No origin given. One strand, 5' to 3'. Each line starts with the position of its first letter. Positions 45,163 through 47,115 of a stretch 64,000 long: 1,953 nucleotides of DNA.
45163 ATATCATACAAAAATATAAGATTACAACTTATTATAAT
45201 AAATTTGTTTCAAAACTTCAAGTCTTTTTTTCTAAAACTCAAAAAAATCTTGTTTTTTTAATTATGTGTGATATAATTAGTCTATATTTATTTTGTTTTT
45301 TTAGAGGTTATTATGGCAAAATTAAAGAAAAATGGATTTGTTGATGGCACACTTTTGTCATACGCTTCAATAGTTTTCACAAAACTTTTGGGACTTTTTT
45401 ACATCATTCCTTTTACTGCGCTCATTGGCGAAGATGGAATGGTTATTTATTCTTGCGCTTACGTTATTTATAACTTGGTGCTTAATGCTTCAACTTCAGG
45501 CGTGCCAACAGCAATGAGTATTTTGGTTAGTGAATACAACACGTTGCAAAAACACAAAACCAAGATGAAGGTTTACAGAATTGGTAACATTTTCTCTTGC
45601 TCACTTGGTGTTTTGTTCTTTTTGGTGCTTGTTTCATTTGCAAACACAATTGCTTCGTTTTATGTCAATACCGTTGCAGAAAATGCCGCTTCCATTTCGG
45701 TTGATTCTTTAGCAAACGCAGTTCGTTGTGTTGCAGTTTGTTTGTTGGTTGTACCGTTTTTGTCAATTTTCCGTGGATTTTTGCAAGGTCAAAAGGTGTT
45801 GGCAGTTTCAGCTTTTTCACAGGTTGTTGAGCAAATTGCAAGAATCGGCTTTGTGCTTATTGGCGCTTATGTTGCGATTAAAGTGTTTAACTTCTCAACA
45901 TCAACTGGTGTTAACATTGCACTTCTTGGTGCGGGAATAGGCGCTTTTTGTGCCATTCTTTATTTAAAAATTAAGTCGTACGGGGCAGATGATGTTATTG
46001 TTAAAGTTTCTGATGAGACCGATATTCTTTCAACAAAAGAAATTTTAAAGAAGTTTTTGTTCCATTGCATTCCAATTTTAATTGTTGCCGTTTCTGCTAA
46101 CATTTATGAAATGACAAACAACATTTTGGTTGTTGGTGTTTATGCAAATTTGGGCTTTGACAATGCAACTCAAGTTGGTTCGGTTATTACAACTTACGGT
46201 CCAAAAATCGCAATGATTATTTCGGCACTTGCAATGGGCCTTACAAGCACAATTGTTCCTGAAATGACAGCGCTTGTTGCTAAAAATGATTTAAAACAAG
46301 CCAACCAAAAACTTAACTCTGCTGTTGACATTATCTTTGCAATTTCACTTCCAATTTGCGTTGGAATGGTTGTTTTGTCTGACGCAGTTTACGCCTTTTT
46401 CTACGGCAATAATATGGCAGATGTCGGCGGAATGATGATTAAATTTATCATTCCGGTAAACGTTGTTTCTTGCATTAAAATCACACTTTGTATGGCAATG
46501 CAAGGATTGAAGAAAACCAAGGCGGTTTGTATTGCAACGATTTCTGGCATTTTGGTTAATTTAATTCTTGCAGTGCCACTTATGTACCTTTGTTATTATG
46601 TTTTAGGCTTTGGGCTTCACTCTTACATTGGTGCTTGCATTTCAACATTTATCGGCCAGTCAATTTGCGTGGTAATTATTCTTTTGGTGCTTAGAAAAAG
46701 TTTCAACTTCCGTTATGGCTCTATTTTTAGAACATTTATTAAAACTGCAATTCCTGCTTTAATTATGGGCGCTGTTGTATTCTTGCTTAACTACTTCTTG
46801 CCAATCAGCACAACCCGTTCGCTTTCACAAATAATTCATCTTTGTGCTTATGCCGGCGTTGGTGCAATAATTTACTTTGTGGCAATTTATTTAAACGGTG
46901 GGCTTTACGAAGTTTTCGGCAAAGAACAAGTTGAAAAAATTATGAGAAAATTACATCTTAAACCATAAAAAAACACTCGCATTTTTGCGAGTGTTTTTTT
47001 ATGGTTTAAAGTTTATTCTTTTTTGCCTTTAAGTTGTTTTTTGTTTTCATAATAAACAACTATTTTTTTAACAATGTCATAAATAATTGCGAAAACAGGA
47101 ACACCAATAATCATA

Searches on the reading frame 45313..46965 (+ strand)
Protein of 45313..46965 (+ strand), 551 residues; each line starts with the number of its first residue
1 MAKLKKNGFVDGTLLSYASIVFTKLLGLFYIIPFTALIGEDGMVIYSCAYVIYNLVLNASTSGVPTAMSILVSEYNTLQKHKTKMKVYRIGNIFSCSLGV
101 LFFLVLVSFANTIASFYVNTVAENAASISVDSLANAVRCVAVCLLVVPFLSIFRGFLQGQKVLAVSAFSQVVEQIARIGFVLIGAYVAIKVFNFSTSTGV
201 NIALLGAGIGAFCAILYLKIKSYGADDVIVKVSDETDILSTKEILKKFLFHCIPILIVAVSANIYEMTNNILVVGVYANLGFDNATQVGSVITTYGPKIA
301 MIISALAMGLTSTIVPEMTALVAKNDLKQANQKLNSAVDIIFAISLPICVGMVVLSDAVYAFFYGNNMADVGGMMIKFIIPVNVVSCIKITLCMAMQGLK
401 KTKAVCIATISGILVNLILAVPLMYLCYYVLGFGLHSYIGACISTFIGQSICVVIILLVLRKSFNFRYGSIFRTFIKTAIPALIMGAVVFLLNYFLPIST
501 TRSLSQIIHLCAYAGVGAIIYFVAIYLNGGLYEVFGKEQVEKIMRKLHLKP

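Call 70: search_protein_families(library=pfam, proteins=[window:45313-46965:+], max_evalue=0.00001)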
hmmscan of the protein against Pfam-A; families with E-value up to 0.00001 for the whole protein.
window:45313-46965:+ (551 aa): 3 families
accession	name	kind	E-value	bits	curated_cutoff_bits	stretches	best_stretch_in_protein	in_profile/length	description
PF01943.22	Polysacc_synt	-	1e-11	45.2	28.2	1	10-319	2-271/274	Polysaccharide biosynthesis protein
PF03023.19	MurJ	-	1.4e-10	40.9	27.4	1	45-495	13-435/451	Lipid II flippase MurJ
PF01554.23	MatE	-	2.1e-10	41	24.9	1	296-420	34-159/161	MatE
